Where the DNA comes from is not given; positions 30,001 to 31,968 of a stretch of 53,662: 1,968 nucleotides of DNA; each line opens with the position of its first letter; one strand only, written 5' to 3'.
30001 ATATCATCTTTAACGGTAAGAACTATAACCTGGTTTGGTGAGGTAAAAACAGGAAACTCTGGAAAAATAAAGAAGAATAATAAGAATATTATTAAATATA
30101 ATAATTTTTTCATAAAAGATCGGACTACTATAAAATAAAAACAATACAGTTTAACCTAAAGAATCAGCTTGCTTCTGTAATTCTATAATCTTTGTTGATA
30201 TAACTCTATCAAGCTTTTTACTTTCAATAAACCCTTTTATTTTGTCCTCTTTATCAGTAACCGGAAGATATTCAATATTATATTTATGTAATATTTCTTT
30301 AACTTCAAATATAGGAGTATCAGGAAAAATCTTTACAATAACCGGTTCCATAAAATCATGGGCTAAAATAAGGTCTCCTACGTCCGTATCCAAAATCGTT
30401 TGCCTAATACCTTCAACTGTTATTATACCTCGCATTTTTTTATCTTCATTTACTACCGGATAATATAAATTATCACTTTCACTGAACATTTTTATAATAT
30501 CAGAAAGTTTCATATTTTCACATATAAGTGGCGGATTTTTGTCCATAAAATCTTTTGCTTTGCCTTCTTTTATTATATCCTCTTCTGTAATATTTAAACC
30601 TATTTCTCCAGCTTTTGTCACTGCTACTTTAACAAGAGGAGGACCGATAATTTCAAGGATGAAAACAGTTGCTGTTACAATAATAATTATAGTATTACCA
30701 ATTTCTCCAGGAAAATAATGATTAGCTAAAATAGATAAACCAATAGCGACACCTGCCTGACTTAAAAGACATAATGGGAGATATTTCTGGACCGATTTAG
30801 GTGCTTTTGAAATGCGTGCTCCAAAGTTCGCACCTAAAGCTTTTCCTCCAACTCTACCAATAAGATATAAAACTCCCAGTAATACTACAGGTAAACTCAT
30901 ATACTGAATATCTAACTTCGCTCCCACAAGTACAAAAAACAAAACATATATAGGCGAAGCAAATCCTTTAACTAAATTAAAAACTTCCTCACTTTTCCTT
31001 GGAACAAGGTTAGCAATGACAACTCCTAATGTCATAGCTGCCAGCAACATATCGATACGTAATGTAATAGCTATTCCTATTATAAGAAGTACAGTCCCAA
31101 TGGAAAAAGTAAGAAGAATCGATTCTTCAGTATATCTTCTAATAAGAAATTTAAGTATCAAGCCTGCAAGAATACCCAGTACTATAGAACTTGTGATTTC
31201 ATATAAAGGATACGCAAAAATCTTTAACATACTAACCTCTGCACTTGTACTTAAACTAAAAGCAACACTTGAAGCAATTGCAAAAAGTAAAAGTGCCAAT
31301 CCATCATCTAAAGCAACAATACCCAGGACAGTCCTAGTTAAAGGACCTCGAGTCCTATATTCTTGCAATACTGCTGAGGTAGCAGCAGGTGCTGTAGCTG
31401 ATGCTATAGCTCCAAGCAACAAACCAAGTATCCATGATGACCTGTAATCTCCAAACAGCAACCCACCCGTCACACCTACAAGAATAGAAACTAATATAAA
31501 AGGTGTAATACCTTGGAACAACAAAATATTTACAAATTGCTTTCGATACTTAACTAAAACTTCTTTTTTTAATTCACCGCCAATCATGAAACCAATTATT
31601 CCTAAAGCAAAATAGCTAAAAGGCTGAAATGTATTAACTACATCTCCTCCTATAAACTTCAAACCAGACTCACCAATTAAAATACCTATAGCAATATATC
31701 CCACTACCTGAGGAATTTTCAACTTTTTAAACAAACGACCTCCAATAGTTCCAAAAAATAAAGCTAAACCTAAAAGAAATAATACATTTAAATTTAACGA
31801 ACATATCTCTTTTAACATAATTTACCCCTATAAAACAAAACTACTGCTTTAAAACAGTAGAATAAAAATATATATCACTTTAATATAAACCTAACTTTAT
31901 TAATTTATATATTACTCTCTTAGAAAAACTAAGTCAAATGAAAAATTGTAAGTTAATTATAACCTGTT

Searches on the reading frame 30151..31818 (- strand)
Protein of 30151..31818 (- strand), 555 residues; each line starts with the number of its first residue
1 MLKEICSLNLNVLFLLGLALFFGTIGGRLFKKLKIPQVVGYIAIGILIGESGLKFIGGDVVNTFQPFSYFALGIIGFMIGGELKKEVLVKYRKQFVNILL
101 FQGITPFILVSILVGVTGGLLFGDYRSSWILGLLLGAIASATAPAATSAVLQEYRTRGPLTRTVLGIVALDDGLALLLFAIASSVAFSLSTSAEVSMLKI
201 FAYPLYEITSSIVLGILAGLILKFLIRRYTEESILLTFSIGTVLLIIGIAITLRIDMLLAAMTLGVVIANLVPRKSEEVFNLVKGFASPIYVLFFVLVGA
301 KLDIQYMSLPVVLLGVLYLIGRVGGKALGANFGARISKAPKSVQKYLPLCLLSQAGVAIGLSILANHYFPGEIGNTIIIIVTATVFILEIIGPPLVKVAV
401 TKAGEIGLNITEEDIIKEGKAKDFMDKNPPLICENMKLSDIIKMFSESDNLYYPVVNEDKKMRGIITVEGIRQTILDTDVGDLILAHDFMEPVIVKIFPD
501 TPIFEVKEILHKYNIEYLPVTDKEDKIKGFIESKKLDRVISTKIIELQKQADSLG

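Call 14: search_protein_families(library=pfam, proteins=[window:30151-31818:-], max_evalue=0.00001)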
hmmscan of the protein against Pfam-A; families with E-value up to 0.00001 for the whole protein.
window:30151-31818:- (555 aa): 2 families
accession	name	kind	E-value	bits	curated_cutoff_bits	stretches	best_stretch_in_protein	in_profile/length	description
PF00999.27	Na_H_Exchanger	-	2e-39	136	26.2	1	19-397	3-374/375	Sodium/hydrogen exchanger, transmembrane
PF00571.33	CBS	-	5.7e-19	68.6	24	2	421-475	1-55/57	CBS domain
